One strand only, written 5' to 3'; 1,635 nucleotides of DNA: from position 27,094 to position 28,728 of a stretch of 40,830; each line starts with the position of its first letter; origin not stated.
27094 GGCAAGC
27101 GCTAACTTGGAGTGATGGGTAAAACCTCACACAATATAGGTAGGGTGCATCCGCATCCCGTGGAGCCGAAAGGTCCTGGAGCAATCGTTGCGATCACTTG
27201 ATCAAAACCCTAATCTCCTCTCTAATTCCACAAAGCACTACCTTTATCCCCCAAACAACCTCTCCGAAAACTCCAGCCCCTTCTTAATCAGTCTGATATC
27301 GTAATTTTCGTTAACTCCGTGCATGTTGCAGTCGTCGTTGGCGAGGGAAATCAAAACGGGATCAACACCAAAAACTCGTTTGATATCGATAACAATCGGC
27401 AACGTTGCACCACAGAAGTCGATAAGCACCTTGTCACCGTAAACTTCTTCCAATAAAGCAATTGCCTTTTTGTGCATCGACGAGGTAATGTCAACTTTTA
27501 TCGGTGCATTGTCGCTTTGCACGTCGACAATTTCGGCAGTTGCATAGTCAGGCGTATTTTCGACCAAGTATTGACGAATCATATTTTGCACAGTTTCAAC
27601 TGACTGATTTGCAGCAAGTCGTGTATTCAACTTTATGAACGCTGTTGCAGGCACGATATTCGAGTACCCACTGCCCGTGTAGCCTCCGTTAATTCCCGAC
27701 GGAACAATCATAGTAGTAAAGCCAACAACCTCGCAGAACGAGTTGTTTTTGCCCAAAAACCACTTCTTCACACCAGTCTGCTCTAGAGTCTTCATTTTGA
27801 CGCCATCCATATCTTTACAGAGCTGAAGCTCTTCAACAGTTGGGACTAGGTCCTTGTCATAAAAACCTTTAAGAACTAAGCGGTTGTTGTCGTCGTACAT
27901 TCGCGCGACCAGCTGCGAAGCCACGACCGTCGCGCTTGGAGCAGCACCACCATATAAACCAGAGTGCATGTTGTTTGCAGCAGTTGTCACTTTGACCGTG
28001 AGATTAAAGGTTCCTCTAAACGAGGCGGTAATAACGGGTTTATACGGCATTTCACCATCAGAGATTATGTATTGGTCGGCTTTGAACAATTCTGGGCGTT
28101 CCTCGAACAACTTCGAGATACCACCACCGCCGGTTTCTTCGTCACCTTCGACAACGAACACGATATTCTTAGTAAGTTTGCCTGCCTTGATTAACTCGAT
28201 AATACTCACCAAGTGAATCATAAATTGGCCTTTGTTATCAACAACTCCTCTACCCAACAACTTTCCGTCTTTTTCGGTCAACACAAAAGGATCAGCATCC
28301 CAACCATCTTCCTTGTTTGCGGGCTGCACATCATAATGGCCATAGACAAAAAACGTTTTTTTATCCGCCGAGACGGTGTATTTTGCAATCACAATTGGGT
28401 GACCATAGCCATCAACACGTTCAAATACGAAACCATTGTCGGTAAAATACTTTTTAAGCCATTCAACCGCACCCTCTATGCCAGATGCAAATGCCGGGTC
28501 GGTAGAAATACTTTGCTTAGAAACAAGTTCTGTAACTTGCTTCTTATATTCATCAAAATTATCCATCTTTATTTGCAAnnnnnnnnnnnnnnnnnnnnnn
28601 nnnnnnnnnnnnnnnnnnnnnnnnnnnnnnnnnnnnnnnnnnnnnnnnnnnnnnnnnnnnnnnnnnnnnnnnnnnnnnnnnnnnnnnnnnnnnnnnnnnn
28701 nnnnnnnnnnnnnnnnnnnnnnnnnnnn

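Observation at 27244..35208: Eight translationally coupled genes mixing an aaRS-like core, an ATP-grasp-like orphan, a Tmk-like kinase, SDR, HD, Amidohydro_2 and M20 peptidase: candidate undescribed small-molecule pathway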

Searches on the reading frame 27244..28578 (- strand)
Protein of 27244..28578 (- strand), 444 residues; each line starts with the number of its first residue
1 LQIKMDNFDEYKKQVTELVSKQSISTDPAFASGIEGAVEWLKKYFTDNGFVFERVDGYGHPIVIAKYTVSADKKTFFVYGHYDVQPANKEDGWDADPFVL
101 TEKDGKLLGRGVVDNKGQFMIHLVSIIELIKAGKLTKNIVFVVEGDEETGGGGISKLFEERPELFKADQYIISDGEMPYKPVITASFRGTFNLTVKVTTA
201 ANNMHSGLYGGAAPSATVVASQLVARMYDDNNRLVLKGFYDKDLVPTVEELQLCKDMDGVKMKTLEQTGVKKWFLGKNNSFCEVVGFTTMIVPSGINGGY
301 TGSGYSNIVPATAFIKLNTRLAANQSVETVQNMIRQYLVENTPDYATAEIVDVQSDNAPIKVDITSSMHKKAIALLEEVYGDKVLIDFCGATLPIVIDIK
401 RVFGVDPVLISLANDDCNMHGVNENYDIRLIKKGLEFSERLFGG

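Call 3: search_protein_families(library=pfam, proteins=[window:27244-28578:-], max_evalue=0.1)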
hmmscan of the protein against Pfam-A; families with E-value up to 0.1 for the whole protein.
window:27244-28578:- (444 aa): 4 families
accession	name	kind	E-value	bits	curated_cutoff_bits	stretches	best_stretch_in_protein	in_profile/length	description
PF01546.33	Peptidase_M20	-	2.4e-27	96.7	24.6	1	78-441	2-203/206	Peptidase family M20/M25/M40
PF07687.19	M20_dimer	-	5.5e-11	42.8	21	1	193-345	7-106/107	Peptidase dimerisation domain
PF04389.22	Peptidase_M28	-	0.0024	18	21.3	1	63-183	2-102/193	Peptidase family M28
PF17936.7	Big_6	-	0.013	16.1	27.6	1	100-124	29-53/83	Bacterial Ig domain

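Call 4: search_protein_families(library=ncbifam, proteins=[window:27244-28578:-], max_evalue=0.1)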
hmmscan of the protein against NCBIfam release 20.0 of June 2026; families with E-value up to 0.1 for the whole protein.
window:27244-28578:- (444 aa): 47 families (the best 25 are shown)
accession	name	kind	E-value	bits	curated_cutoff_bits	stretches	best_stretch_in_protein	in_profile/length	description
NF006579.0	PRK09104.1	subfamily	1.8e-81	274.5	327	1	7-436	16-453/465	hypothetical protein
NF005914.0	PRK07907.1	subfamily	1.5e-76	258.1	300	1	7-433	16-441/456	hypothetical protein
NF006053.0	PRK08201.1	equivalog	8.7e-75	252.4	441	1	9-436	14-444/458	dipeptidase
NF005034.0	PRK06446.1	subfamily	1.2e-57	195.7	369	1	11-441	4-429/436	hypothetical protein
NF005478.0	PRK07079.1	subfamily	1.9e-41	142.5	330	1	9-442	17-451/469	hypothetical protein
TIGR01910.1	DapE-ArgE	subfamily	7.2e-34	117.6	217.6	2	29-209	15-195/373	ArgE/DapE family deacylase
NF006596.0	PRK09133.1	subfamily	3.3e-28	98.5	349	2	13-175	37-204/474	hypothetical protein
NF006399.0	PRK08651.1-2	equivalog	9.3e-27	94.1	381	1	15-176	10-167/405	succinyl-diaminopimelate desuccinylase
TIGR01892.1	AcOrn-deacetyl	equivalog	3e-23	82.4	297.7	1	16-240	4-216/365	acetylornithine deacetylase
NF005710.0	PRK07522.1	subfamily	4.2e-22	78.8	412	1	12-247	11-236/391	acetylornithine deacetylase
NF010589.0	PRK13983.1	equivalog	9.5e-22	77.5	333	1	59-207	71-220/409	M20 family metallo-hydrolase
NF009557.0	PRK13009.1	equivalog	1.6e-21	76.9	284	2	17-149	11-136/377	succinyl-diaminopimelate desuccinylase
NF006365.0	PRK08588.1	subfamily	1.5e-20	73.9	289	1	70-386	61-323/383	succinyl-diaminopimelate desuccinylase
TIGR01246.1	dapE_proteo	equivalog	1.3e-18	67.2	361.8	2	15-149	5-132/370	succinyl-diaminopimelate desuccinylase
NF006326.0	PRK08554.1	equivalog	2.4e-18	66.2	354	1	16-202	16-196/446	peptidase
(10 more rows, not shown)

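Call 5: search_protein_families(library=padloc, proteins=[window:27244-28578:-], max_evalue=0.1)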
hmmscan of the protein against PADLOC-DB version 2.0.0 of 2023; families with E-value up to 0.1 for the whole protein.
window:27244-28578:- (444 aa): 0 families

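Call 57: search_solved_structures(query=window:27244-28578:-, max_evalue=1e-10)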
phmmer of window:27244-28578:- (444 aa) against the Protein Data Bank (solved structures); distinct sequences matched with E-value up to 1e-10: 7.
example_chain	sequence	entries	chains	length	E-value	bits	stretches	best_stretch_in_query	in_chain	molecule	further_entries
4ruh_A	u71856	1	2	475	2.6e-40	142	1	61-426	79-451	Cytosolic non-specific dipeptidase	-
2zof_A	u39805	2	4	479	1.8e-39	139.2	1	60-426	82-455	Cytosolic non-specific dipeptidase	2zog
3dlj_A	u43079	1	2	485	5.6e-39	137.6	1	61-426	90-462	Beta-Ala-His dipeptidase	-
4mmo_A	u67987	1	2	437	1.3e-38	136.4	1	15-439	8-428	Sso-CP2 metallo-carboxypetidase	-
4g1p_A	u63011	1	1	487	8.3e-36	127.2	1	61-434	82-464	Cys-Gly metallodipeptidase DUG1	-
2pok_A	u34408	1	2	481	2.5e-30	109.1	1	12-431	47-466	Peptidase, M20/M25/M40 family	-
3pfe_A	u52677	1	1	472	5.8e-12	48.6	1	66-433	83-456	Succinyl-diaminopimelate desuccinylase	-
